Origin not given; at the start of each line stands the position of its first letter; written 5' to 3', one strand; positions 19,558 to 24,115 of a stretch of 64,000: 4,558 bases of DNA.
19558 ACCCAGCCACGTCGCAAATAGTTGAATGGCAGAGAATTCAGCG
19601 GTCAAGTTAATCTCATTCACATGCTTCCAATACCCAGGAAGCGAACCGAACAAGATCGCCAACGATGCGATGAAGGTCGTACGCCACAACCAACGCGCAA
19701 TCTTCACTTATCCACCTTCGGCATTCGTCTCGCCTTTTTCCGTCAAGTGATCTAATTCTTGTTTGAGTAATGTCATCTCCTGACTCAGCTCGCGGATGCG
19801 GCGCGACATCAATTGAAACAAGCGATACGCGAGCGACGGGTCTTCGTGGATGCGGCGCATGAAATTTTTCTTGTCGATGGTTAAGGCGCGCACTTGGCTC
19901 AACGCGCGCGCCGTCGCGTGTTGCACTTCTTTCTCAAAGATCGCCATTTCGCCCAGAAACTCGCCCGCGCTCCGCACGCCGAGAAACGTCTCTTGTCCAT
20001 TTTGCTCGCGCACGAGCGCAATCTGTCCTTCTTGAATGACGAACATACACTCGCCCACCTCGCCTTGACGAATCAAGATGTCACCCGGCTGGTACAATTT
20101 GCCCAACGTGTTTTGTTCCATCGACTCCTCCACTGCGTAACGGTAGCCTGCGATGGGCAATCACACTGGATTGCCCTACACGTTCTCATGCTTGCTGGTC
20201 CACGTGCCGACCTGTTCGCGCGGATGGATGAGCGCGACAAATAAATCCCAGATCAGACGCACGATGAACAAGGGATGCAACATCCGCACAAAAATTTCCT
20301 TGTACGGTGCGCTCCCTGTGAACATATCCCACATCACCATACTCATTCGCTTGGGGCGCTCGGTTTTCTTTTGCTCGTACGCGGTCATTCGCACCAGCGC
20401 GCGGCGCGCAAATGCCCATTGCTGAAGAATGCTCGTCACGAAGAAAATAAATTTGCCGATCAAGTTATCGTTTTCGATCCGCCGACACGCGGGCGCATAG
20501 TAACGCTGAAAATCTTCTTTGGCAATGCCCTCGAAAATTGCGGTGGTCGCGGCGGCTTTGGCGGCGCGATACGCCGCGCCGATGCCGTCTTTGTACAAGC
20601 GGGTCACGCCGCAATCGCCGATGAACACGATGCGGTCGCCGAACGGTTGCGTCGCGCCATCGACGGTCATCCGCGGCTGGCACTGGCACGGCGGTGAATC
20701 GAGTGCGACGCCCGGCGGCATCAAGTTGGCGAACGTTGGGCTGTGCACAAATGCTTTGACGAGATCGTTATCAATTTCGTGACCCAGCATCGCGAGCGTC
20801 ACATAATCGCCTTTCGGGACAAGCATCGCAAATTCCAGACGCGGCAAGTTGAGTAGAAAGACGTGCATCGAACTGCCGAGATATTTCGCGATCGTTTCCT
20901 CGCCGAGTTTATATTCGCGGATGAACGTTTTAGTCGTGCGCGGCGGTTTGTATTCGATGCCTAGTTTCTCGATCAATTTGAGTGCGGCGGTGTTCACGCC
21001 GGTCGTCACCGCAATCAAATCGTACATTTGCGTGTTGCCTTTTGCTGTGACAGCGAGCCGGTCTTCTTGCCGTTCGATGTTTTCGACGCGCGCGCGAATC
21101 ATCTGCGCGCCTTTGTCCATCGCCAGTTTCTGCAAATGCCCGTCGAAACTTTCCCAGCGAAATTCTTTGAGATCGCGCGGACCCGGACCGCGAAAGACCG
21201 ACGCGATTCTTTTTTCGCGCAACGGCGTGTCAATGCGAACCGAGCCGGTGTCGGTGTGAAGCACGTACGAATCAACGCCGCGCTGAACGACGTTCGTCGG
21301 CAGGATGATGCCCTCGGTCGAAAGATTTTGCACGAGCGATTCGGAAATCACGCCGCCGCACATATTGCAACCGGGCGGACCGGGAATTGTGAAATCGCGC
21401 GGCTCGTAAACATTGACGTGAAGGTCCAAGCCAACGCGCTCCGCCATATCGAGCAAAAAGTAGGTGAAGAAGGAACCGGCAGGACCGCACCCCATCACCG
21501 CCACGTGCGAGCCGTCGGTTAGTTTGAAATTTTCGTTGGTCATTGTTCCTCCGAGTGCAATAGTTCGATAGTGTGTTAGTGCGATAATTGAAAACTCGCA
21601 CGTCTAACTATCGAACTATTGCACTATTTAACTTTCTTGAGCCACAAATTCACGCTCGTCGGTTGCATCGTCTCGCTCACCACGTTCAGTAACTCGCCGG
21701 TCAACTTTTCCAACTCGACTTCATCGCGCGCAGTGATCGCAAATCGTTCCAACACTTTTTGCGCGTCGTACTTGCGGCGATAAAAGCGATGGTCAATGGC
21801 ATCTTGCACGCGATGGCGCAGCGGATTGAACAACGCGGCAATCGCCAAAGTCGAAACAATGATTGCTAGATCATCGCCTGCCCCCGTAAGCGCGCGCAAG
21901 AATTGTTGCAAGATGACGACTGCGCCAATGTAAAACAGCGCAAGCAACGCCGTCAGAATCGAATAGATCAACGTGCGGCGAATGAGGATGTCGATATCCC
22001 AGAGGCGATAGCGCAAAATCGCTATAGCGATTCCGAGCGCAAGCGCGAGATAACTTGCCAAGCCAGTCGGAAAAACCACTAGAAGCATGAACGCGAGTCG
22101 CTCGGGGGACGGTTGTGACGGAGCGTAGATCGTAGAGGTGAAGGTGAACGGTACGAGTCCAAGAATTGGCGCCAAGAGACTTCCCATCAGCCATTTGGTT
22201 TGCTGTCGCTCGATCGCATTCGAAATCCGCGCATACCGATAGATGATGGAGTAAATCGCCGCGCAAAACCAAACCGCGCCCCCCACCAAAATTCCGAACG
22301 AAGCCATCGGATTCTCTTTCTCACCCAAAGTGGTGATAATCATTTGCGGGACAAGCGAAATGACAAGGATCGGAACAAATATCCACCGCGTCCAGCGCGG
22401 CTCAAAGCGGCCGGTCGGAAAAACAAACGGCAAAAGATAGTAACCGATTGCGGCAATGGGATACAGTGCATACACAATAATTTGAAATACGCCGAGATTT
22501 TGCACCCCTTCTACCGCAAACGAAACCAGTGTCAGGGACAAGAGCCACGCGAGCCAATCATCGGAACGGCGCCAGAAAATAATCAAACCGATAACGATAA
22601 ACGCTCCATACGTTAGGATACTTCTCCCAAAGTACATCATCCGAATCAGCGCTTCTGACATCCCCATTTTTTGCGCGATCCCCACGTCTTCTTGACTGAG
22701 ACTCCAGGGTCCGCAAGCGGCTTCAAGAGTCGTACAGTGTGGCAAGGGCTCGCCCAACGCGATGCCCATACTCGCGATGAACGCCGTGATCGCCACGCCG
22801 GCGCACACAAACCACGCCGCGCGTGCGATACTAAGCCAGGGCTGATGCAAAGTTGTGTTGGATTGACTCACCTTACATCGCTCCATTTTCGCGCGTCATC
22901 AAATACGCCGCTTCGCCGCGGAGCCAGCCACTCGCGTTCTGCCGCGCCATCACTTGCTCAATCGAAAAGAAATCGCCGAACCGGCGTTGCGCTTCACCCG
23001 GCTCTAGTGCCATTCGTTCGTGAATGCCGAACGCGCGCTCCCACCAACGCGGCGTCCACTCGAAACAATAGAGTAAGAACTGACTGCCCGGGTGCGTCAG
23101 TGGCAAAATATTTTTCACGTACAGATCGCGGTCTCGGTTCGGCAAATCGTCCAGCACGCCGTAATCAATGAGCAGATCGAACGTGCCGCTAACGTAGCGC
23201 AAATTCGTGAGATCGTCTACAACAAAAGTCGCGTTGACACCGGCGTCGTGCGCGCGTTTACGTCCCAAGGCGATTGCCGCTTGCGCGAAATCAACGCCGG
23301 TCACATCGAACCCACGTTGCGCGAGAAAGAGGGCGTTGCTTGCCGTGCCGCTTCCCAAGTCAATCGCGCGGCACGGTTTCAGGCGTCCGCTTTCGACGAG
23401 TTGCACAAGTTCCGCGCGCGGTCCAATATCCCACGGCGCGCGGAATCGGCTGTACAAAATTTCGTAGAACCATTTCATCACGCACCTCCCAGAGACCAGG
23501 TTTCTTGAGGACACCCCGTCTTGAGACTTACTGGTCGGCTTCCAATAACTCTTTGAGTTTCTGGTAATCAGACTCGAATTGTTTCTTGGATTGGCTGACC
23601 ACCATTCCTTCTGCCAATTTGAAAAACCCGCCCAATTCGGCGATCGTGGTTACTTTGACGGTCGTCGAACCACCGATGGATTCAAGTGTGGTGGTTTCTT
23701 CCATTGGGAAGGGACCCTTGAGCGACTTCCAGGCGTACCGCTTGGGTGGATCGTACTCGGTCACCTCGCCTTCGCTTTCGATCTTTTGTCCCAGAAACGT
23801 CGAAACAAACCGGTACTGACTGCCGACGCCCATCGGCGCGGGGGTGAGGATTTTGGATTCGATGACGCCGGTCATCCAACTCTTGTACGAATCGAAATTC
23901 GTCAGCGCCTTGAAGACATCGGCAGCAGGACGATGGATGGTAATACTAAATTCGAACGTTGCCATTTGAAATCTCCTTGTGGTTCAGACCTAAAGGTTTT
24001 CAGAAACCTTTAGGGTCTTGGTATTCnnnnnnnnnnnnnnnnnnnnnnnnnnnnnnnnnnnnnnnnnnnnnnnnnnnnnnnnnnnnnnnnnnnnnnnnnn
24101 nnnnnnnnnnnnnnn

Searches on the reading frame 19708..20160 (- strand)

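Call 40: search_protein_families(library=pfam, proteins=[window:19708-20160:-], max_evalue=0.01)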
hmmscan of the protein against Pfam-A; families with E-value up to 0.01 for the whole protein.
window:19708-20160:- (150 aa): 1 family
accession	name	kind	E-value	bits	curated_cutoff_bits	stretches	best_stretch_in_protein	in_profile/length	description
PF00027.35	cNMP_binding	-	1.7e-22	79.6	27.5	1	23-105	4-87/89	Cyclic nucleotide-binding domain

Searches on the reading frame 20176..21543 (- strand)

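Call 8: search_protein_families(library=pfam, proteins=[window:20176-21543:-])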
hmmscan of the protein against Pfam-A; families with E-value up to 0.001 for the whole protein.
window:20176-21543:- (455 aa): 0 families

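Call 41: search_protein_families(library=ncbifam, proteins=[window:20176-21543:-], max_evalue=0.01)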
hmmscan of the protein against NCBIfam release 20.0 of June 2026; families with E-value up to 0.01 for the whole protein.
window:20176-21543:- (455 aa): 5 families
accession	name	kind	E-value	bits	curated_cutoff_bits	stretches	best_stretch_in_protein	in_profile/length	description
TIGR02032.1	GG-red-SF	subfamily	1.4e-09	38.1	158.8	1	14-334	3-296/297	geranylgeranyl reductase family protein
NF049967.1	QhpG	equivalog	0.00024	20.2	240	0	132-170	86-126/423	flavin-dependent monooxygenase QhpG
TIGR02023.1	BchP-ChlP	subfamily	0.00076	18.6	343.3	1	61-333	38-296/388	geranylgeranyl diphosphate reductase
TIGR03169.1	Nterm_to_SelD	hypoth_equivalog_domain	0.0068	15.8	310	0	134-202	57-126/365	pyridine nucleotide-disulfide oxidoreductase family protein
TIGR01377.1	soxA_mon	subfamily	0.0086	14.9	479.65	0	137-220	151-235/381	amino oxidase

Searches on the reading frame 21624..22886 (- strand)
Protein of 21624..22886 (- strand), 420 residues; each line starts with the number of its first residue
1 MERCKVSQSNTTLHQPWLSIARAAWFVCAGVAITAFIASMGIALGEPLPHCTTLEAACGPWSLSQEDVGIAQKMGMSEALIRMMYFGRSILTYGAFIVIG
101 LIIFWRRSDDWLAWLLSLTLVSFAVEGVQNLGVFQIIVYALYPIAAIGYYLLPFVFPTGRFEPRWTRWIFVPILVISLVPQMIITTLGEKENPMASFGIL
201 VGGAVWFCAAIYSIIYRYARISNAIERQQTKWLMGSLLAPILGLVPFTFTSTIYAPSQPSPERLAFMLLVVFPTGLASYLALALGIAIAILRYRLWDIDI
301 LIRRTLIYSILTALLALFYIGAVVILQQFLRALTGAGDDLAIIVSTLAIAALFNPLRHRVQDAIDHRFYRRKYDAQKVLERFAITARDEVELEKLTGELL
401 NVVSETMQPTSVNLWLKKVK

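Call 8: search_protein_families(library=pfam, proteins=[window:21624-22886:-])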
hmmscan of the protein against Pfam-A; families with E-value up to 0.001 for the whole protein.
window:21624-22886:- (420 aa): 0 families

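Call 41: search_protein_families(library=ncbifam, proteins=[window:21624-22886:-], max_evalue=0.01)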
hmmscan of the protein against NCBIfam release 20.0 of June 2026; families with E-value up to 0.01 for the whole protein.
window:21624-22886:- (420 aa): 1 family
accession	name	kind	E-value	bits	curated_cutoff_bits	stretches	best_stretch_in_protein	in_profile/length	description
TIGR02916.1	PEP_his_kin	equivalog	0.0002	20.1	300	1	208-419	138-347/679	XrtA/PEP-CTERM system histidine kinase PrsK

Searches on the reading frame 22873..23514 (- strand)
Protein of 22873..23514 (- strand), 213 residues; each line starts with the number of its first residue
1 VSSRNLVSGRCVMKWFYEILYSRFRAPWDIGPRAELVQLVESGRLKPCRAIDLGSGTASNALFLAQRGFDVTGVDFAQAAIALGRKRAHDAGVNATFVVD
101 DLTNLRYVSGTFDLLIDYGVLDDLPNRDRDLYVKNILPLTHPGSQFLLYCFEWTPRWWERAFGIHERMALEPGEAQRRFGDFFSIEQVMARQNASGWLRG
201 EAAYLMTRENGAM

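Call 8: search_protein_families(library=pfam, proteins=[window:22873-23514:-])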
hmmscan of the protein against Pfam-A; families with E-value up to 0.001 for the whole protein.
window:22873-23514:- (213 aa): 9 families
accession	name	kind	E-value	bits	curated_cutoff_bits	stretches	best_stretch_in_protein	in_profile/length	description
PF13649.12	Methyltransf_25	-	3.6e-15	56.9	27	1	51-143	2-96/97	Methyltransferase domain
PF13847.12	Methyltransf_31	-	3.3e-12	46.8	27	1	48-147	5-108/145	Methyltransferase domain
PF08241.18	Methyltransf_11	-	6e-12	46.5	21.2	1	52-147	2-94/95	Methyltransferase domain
PF03848.20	TehB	-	1.5e-08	34.8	20.4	1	44-145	28-129/193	Tellurite resistance protein TehB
PF08242.18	Methyltransf_12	-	2.7e-08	34.9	30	1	51-144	1-96/98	Methyltransferase domain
PF05724.17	TPMT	-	3.7e-07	30.5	26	1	21-150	10-155/218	Thiopurine S-methyltransferase (TPMT)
PF01209.24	Ubie_methyltran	-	4.2e-05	23.4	20.1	1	43-147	44-150/233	ubiE/COQ5 methyltransferase family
PF13489.12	Methyltransf_23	-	4.7e-05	23.6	27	1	45-149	21-117/164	Methyltransferase domain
PF01225.30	Mur_ligase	-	0.00037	21.2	21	1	54-84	9-44/95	Mur ligase family, catalytic domain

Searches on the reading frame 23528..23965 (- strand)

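Call 8: search_protein_families(library=pfam, proteins=[window:23528-23965:-])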
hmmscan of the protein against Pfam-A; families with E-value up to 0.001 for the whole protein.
window:23528-23965:- (145 aa): 3 families
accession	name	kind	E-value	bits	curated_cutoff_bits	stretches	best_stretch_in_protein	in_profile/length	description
PF10604.15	Polyketide_cyc2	-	1e-16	61.9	27.4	1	1-142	1-142/142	Polyketide cyclase / dehydrase and lipid transport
PF08327.17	AHSA1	-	1.1e-09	39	22.1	1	13-142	3-125/125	Activator of Hsp90 ATPase homolog 1-like protein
PF03364.25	Polyketide_cyc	-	4.1e-07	30.7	23.4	1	10-122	1-110/126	Polyketide cyclase / dehydrase and lipid transport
